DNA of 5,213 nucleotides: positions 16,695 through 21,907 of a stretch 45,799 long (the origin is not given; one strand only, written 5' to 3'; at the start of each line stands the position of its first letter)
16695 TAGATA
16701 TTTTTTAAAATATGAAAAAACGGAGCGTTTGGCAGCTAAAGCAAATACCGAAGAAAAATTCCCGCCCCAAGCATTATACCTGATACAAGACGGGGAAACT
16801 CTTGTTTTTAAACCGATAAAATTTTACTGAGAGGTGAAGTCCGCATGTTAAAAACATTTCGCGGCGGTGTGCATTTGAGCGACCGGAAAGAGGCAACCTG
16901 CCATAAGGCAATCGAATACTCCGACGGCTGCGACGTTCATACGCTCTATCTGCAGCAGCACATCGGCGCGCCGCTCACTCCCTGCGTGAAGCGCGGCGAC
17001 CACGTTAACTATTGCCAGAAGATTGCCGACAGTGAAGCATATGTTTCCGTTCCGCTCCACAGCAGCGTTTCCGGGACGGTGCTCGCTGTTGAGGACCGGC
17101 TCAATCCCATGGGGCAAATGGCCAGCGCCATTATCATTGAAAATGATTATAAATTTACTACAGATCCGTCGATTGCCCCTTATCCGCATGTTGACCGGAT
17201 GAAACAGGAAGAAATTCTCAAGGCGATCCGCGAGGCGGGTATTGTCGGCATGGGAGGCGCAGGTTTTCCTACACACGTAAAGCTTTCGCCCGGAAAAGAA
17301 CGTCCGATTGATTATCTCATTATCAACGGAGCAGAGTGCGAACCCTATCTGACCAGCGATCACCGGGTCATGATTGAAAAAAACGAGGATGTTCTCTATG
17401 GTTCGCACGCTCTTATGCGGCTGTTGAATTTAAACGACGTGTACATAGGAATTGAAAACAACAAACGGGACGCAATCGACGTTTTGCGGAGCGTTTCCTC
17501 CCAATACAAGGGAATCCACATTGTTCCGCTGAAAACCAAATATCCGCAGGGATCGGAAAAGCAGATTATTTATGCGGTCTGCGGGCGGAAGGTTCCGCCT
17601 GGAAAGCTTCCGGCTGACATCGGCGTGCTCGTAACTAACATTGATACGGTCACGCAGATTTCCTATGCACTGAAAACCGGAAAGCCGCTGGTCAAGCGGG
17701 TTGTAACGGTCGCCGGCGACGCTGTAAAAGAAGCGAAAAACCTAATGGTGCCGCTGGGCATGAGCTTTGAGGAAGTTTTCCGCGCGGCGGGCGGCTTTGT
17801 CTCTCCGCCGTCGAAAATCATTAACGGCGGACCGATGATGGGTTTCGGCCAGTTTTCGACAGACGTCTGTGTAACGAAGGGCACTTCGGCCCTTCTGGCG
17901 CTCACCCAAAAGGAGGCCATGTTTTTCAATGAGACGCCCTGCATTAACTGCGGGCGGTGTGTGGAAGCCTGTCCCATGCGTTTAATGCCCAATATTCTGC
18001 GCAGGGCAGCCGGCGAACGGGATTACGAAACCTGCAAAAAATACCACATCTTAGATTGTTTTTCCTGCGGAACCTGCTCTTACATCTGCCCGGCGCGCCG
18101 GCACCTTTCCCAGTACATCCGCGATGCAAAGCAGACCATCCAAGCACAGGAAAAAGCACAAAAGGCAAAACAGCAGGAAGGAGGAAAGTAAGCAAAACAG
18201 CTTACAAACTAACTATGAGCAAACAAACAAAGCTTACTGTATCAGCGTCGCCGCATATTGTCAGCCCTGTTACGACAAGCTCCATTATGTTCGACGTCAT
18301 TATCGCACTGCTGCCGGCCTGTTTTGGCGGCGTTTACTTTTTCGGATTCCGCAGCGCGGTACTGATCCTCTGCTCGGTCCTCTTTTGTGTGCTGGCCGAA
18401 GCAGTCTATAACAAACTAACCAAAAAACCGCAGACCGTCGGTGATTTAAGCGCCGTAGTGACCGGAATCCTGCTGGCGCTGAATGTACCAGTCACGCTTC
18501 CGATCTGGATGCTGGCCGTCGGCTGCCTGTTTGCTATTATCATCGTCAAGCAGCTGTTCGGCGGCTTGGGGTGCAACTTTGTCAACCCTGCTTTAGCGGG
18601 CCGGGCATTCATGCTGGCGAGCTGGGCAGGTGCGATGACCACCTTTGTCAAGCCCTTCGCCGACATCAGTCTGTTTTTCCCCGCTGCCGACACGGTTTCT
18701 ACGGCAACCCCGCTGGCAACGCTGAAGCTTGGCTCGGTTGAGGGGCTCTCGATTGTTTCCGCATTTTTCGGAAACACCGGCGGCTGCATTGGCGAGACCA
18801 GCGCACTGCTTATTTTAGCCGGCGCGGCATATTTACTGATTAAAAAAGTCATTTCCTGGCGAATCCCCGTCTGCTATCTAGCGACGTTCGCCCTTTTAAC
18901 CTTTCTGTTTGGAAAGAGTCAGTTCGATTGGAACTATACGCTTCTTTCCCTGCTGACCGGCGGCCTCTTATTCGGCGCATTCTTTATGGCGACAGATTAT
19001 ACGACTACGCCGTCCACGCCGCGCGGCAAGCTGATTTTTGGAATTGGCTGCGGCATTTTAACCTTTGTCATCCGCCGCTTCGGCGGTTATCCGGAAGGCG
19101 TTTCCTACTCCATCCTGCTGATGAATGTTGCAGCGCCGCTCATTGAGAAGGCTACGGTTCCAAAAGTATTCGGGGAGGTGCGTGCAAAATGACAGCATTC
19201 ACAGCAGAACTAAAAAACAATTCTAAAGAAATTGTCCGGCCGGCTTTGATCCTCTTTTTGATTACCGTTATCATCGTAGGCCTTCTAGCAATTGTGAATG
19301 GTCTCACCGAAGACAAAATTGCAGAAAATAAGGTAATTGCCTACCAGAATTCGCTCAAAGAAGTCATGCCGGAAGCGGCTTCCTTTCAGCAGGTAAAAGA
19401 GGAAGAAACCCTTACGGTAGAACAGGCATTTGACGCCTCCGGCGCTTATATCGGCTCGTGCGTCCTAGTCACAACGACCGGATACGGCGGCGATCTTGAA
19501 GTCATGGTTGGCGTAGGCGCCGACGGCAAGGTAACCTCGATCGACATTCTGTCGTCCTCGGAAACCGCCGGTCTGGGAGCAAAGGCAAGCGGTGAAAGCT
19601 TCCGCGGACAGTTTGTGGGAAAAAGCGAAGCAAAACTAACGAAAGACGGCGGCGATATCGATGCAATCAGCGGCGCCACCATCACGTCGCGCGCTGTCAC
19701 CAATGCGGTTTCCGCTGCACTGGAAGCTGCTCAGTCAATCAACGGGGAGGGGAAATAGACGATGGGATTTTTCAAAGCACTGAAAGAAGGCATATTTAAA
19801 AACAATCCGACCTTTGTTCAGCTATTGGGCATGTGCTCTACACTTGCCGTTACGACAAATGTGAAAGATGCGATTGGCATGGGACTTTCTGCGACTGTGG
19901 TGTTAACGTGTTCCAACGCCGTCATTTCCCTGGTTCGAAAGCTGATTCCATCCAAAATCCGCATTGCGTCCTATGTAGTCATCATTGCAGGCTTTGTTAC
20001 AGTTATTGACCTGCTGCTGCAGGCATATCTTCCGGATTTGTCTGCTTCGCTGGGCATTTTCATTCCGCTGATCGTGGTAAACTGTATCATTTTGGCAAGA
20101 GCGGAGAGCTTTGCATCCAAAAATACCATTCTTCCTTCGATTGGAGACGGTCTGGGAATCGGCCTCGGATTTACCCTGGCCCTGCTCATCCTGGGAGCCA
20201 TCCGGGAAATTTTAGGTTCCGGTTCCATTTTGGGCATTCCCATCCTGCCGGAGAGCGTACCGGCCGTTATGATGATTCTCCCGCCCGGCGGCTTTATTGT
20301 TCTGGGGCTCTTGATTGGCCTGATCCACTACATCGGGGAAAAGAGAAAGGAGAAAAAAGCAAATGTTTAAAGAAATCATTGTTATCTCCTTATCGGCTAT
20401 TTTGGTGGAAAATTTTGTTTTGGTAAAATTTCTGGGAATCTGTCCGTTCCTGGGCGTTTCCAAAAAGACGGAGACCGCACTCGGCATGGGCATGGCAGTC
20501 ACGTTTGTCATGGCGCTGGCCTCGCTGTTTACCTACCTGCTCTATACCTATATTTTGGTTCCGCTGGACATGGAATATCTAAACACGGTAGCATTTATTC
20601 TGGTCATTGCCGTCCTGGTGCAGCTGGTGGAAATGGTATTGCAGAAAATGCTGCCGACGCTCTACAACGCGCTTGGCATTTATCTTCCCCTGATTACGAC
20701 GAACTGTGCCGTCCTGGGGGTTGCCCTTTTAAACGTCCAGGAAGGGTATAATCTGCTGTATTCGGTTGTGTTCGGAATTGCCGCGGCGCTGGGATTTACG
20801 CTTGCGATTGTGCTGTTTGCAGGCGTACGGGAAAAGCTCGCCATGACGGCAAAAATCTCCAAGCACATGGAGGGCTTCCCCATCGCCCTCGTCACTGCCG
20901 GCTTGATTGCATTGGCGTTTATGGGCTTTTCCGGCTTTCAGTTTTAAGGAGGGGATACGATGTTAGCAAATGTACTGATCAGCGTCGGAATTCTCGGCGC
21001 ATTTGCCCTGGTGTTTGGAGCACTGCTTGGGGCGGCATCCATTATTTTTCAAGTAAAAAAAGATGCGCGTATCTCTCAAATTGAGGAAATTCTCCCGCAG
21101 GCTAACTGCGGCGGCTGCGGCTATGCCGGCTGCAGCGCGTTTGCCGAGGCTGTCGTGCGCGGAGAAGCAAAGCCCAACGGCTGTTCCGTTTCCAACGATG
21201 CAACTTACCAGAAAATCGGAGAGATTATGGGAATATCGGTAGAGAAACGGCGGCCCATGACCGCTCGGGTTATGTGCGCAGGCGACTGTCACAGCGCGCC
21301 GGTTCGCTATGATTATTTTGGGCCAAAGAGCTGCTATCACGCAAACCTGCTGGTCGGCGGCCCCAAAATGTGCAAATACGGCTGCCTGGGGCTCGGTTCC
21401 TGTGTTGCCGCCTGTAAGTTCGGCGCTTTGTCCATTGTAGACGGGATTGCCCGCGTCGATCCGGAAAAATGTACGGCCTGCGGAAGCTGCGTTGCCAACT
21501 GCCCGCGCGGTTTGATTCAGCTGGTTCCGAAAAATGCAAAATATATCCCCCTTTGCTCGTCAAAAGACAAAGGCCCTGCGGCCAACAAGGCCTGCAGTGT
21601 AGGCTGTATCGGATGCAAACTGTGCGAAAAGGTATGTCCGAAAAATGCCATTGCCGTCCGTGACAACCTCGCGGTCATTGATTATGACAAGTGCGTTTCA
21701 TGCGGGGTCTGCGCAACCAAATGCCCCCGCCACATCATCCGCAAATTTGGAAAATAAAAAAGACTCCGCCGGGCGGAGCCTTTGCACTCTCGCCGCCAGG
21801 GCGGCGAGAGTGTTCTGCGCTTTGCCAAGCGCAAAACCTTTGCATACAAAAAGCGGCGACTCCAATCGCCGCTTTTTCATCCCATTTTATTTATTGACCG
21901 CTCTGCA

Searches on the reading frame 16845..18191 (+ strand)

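Call 36: search_protein_families(library=pfam, proteins=[window:16845-18191:+], max_evalue=0.00001)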
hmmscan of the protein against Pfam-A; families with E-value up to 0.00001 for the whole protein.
window:16845-18191:+ (448 aa): 10 families
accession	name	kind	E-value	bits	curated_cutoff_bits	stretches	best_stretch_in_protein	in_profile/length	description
PF01512.22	Complex1_51K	-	9.7e-52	175.3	31.2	1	128-272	1-148/150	Nuo51 FMN-binding domain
PF13375.12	RnfC_N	-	3.3e-29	101.3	25.6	1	4-102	2-100/101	RnfC Barrel sandwich hybrid domain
PF10531.15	SLBB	-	1.3e-09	38.2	27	1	286-334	1-54/55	SLBB domain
PF13237.11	Fer4_10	-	1.3e-07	31.8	25.5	1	359-416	2-53/53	4Fe-4S dicluster domain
PF12797.12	Fer4_2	-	2e-07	30.9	24.5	0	358-377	2-21/22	4Fe-4S binding domain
PF00037.32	Fer4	-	5.9e-07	29.5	21.1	0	361-378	3-20/24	4Fe-4S binding domain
PF12838.12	Fer4_7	-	6.3e-07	30.2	27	1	366-417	2-50/52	4Fe-4S dicluster domain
PF13187.11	Fer4_9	-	2.2e-06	28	27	1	366-417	2-49/52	4Fe-4S dicluster domain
PF12837.12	Fer4_6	-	5.4e-06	26.6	25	0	361-379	4-22/24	4Fe-4S binding domain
PF14697.11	Fer4_21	-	6.4e-06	26.6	35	0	362-417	4-53/59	4Fe-4S dicluster domain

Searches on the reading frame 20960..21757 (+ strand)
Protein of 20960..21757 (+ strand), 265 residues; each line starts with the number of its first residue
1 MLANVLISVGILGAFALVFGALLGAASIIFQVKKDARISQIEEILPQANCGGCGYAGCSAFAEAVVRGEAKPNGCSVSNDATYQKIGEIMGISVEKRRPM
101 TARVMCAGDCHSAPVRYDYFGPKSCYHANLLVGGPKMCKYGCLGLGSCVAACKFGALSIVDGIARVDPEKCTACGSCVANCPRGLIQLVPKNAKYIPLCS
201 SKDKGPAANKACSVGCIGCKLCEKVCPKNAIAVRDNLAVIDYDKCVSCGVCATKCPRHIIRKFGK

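Call 36: search_protein_families(library=pfam, proteins=[window:20960-21757:+], max_evalue=0.00001)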
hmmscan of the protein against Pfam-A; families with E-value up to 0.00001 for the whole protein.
window:20960-21757:+ (265 aa): 10 families
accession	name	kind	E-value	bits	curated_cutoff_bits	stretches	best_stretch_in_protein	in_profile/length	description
PF00037.32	Fer4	-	2.8e-20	71.7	21.1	2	165-186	2-23/24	4Fe-4S binding domain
PF04060.18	FeS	-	9.5e-16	57.7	23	1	45-76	1-32/33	Putative Fe-S cluster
PF12838.12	Fer4_7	-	4.1e-13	50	27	2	216-258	2-51/52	4Fe-4S dicluster domain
PF12837.12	Fer4_6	-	1.8e-12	47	25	1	163-186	1-24/24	4Fe-4S binding domain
PF13187.11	Fer4_9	-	3.7e-12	46.5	27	1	216-259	2-51/52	4Fe-4S dicluster domain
PF13237.11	Fer4_10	-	1.2e-10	41.6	25.5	1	215-256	8-53/53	4Fe-4S dicluster domain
PF12797.12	Fer4_2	-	2.6e-10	40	24.5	0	165-182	4-21/22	4Fe-4S binding domain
PF14697.11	Fer4_21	-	6.4e-10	39.4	35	0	141-187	7-58/59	4Fe-4S dicluster domain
PF13534.11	Fer4_17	-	1.6e-06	29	22.2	0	170-229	1-59/61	4Fe-4S dicluster domain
PF25160.1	LdpA_Fe-S-bd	-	4.1e-06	26.9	27.6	0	220-263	7-46/49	LdpA Fe-S cluster-binding domain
